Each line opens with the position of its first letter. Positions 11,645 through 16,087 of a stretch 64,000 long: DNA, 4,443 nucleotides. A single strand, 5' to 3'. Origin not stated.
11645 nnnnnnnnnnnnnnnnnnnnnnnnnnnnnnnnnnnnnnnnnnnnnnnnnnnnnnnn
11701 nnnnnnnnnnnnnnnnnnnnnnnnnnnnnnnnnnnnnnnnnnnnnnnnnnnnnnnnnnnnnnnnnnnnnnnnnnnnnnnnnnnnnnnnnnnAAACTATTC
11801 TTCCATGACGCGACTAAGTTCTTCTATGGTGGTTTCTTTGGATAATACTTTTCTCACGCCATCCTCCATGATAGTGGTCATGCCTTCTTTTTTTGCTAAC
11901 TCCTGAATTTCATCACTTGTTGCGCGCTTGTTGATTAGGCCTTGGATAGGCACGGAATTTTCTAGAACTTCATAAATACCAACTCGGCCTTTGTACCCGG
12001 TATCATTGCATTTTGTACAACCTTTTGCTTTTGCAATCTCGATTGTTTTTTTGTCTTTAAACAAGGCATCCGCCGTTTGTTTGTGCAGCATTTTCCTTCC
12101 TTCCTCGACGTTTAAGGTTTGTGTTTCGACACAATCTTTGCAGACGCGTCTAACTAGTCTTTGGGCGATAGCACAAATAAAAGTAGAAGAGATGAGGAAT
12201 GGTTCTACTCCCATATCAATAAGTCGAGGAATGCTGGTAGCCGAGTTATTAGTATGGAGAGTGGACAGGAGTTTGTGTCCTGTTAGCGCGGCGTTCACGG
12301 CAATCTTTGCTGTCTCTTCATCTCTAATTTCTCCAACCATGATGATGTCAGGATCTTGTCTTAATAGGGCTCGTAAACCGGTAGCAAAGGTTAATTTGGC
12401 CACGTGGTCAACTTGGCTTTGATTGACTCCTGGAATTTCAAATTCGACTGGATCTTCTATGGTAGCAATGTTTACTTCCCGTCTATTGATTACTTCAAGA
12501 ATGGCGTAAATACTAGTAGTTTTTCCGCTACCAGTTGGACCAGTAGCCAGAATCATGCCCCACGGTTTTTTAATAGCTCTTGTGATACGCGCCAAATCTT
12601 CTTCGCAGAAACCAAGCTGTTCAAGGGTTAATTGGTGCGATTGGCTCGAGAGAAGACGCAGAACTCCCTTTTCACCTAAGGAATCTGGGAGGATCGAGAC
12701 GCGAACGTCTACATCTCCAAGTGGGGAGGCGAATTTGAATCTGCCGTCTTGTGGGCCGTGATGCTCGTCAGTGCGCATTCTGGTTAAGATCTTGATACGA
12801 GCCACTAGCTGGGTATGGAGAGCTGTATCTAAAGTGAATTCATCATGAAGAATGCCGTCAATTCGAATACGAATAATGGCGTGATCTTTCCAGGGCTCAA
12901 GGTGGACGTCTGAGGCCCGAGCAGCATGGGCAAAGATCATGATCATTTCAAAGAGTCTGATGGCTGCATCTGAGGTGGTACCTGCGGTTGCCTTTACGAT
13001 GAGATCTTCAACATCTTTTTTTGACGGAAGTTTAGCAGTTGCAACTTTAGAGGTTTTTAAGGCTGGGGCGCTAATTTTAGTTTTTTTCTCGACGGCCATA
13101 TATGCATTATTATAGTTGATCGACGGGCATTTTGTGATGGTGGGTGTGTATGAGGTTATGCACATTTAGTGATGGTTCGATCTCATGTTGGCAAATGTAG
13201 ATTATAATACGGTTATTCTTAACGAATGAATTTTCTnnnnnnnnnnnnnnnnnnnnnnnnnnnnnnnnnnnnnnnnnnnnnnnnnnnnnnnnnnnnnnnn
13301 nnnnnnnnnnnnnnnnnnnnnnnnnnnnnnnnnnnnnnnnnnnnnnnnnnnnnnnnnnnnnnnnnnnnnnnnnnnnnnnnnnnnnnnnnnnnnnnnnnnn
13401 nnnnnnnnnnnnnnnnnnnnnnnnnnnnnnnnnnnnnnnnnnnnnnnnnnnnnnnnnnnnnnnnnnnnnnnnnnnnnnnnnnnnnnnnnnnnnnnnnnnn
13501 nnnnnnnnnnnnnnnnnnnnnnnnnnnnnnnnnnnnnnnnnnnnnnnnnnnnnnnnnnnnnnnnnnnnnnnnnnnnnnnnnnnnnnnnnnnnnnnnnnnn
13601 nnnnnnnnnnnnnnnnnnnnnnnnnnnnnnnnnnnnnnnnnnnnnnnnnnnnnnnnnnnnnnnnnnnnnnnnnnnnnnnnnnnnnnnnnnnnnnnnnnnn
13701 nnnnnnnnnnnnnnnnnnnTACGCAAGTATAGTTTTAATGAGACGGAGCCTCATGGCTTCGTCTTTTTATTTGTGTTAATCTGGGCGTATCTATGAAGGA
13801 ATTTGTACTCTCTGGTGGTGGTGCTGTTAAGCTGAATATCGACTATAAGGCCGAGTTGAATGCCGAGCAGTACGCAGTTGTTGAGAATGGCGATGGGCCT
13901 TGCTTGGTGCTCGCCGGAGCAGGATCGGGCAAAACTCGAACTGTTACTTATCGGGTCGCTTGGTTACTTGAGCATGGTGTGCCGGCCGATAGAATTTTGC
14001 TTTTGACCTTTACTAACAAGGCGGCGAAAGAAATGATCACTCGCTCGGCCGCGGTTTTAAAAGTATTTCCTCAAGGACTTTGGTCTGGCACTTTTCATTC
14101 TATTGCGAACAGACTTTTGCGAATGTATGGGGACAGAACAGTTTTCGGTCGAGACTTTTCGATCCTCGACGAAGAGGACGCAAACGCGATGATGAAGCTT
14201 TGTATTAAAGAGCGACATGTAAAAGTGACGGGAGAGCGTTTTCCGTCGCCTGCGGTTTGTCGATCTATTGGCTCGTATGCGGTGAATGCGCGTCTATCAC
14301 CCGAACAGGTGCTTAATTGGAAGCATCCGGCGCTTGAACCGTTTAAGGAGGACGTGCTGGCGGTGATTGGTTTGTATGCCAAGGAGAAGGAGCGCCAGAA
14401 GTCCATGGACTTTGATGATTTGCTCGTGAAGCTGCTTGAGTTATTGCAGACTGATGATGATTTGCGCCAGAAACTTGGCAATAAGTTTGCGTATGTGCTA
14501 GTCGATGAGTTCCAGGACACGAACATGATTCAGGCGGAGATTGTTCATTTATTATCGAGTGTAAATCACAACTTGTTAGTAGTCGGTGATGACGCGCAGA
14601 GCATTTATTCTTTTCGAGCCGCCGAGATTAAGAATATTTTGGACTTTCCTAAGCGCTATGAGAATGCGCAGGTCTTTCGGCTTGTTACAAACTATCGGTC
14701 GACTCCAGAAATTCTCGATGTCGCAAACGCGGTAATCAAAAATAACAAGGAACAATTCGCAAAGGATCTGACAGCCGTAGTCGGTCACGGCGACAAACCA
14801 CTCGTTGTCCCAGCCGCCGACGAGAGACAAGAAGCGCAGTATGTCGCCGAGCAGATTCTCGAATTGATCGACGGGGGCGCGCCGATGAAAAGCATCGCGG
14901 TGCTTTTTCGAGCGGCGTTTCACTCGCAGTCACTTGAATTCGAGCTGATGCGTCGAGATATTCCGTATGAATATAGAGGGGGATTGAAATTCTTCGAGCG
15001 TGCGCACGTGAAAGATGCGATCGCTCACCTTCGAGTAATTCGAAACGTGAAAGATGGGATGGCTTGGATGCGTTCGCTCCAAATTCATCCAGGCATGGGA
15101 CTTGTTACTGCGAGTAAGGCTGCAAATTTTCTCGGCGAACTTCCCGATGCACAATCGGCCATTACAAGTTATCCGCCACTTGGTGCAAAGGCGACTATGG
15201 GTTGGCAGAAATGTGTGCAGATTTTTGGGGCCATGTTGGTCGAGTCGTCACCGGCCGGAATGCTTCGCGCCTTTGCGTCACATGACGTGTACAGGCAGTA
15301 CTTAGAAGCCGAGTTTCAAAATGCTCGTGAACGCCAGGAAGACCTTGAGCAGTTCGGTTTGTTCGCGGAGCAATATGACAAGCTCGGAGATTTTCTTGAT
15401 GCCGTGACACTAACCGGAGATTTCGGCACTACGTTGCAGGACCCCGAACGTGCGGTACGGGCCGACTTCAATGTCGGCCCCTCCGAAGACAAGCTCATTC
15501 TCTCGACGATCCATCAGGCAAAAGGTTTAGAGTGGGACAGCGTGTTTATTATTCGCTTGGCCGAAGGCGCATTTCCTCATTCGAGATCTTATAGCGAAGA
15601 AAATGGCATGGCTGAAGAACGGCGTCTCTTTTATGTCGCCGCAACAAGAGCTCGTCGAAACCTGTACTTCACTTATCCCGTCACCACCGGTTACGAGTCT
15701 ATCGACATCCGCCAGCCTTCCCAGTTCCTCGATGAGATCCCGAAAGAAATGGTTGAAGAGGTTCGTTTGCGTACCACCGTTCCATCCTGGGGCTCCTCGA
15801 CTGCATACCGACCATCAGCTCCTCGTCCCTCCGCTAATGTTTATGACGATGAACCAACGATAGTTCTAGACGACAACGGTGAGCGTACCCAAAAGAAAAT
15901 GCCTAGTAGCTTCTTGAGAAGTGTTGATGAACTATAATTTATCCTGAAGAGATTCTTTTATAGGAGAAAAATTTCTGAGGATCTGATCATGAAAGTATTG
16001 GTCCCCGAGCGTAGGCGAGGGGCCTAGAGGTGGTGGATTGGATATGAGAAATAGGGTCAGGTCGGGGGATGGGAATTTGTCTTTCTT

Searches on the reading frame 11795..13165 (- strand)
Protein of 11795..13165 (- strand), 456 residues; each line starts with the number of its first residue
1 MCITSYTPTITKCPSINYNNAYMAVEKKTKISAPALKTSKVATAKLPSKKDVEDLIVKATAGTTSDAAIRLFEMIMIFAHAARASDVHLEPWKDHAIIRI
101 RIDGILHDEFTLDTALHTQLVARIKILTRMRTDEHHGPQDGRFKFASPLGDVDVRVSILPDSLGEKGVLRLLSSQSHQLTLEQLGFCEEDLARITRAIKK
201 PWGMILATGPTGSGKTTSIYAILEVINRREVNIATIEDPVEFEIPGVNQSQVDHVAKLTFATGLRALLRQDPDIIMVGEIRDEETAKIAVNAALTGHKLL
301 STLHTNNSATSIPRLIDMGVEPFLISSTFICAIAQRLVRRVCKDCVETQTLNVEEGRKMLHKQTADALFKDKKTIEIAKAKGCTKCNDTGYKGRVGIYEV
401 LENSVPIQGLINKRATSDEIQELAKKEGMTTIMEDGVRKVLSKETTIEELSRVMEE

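Call 65: search_protein_families(library=pfam, proteins=[window:11795-13165:-], max_evalue=0.00001)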
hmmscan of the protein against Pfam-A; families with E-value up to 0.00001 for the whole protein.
window:11795-13165:- (456 aa): 1 family
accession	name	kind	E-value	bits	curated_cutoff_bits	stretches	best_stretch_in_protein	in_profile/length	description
PF00437.27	T2SSE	-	6.9e-119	397.2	24.9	1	68-452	8-370/370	Type II/IV secretion system protein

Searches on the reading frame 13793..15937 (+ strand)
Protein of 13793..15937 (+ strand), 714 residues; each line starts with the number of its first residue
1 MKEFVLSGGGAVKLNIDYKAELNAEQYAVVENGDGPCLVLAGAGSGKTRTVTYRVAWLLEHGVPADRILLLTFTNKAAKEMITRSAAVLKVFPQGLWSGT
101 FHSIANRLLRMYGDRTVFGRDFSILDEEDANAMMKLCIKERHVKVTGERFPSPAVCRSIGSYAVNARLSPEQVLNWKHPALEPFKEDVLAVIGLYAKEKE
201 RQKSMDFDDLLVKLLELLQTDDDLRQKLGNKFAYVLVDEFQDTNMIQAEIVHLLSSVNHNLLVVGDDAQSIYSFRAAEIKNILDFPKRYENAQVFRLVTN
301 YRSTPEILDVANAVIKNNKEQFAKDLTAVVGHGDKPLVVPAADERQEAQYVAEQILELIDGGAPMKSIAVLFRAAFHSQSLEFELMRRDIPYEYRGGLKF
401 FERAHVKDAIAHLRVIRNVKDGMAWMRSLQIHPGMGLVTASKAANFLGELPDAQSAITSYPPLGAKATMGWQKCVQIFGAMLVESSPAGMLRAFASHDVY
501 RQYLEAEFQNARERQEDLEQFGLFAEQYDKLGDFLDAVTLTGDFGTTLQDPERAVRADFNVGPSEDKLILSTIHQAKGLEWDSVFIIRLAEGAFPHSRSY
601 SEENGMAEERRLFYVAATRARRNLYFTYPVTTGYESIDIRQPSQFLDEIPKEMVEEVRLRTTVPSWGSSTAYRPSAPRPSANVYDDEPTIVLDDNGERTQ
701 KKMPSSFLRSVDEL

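Call 65: search_protein_families(library=pfam, proteins=[window:13793-15937:+], max_evalue=0.00001)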
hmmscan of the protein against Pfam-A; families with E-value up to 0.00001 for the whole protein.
window:13793-15937:+ (714 aa): 6 families
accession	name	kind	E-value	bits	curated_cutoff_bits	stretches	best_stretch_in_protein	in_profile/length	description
PF00580.27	UvrD-helicase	-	6.1e-75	252.8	23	1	22-289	1-270/271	UvrD/REP helicase N-terminal domain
PF13361.12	UvrD_C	-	5e-60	204.2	25.6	2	296-430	2-136/350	UvrD-like helicase C-terminal domain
PF13245.12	AAA_19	-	4.9e-22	79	25.1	1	34-275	11-134/134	AAA domain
PF13538.12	UvrD_C_2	-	4.1e-11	43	27.4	1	570-626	4-51/52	UvrD-like helicase C-terminal domain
PF01443.25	Viral_helicase1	-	5.1e-08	33.4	21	0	565-626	178-226/228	Viral superfamily 1 RNA helicase core domain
PF13604.12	AAA_30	-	7.8e-06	26.2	27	0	22-84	2-65/191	AAA domain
